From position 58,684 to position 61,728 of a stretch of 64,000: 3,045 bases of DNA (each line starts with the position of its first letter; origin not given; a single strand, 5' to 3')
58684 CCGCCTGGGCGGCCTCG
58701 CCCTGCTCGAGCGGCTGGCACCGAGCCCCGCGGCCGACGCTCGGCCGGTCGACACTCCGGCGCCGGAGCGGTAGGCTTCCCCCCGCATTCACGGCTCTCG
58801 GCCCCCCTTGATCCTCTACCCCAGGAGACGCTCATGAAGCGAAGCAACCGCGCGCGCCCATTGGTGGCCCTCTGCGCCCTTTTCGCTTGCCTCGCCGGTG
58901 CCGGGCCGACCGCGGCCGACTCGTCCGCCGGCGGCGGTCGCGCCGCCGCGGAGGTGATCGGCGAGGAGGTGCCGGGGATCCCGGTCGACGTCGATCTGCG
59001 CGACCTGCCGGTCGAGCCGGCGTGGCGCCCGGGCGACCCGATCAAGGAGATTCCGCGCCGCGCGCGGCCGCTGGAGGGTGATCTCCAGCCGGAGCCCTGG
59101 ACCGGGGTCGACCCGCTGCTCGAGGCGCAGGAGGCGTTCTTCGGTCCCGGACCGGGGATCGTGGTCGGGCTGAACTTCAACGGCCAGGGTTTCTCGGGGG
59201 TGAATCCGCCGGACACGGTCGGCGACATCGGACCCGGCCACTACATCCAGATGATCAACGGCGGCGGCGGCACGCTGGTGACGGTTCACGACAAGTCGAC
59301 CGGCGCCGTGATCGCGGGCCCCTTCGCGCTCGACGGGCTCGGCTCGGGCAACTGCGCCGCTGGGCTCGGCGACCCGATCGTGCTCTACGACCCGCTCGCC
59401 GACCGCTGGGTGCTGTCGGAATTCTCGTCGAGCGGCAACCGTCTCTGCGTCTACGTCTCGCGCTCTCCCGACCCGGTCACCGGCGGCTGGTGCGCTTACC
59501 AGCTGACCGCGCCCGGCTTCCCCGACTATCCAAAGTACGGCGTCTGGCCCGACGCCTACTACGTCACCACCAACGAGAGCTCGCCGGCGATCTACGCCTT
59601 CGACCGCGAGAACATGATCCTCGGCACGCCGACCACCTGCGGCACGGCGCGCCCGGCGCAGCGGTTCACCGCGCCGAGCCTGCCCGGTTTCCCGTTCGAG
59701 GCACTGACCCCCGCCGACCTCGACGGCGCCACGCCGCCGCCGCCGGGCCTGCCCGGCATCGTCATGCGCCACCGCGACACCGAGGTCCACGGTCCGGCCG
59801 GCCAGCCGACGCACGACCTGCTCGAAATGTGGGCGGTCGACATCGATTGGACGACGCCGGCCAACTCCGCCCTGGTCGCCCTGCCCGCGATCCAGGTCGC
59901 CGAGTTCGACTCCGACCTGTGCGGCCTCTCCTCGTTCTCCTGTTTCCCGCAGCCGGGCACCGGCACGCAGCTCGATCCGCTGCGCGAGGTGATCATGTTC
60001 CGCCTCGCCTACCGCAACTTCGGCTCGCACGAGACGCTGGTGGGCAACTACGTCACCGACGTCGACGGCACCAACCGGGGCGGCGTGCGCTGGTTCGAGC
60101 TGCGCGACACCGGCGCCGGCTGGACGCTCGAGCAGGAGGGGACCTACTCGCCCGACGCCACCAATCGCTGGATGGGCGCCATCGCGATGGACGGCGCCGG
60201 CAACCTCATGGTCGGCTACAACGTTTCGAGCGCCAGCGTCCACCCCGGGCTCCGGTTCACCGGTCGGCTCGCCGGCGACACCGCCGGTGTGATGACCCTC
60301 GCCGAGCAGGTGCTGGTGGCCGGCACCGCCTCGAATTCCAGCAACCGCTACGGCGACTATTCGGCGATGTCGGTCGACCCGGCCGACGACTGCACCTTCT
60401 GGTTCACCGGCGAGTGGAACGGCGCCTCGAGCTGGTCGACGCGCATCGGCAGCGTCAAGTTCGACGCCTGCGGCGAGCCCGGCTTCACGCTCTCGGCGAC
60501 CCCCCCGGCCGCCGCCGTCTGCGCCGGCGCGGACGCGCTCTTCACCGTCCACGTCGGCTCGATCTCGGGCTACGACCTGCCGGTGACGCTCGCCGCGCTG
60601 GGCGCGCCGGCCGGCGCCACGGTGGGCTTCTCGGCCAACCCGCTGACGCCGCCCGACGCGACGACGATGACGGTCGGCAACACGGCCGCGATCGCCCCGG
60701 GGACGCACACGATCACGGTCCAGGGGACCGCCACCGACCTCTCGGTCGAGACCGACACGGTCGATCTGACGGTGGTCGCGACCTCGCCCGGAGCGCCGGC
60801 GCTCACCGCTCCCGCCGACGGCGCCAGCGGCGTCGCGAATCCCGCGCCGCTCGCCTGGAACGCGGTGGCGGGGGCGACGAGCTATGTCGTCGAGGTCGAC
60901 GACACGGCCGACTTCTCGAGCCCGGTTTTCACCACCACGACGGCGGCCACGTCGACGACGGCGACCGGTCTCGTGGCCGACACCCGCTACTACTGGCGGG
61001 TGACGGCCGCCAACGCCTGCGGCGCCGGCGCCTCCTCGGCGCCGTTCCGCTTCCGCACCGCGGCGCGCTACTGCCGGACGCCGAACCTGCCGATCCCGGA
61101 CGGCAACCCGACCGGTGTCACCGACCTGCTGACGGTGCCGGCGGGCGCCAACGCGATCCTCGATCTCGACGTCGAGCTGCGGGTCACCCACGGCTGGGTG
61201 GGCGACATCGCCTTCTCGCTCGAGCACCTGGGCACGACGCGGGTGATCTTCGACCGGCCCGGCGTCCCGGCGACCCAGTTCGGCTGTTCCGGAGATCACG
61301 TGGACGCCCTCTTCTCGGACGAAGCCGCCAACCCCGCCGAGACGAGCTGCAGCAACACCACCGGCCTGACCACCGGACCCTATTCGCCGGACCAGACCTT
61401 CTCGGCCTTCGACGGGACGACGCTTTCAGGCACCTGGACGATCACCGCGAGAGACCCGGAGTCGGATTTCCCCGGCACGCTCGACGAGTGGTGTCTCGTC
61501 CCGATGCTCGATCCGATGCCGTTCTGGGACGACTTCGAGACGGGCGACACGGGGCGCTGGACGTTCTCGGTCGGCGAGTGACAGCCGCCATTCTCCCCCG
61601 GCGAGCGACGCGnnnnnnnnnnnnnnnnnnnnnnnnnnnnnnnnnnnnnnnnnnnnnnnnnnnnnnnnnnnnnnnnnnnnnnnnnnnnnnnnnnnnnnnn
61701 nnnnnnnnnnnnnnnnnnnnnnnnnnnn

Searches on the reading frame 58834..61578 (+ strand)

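Call 62: search_protein_families(library=pfam, proteins=[window:58834-61578:+], max_evalue=0.01)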
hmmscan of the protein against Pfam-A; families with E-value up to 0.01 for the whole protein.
window:58834-61578:+ (915 aa): 3 families
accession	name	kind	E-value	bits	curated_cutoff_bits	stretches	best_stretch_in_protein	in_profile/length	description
PF00041.27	fn3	-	5.7e-05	23.7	25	1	673-739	18-82/84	Fibronectin type III domain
PF16656.11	Pur_ac_phosph_N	-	0.00013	22.9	30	1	690-742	34-93/93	Purple acid Phosphatase, N-terminal domain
PF01483.27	P_proprotein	-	0.0027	18.2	21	0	855-888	51-84/86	Proprotein convertase P-domain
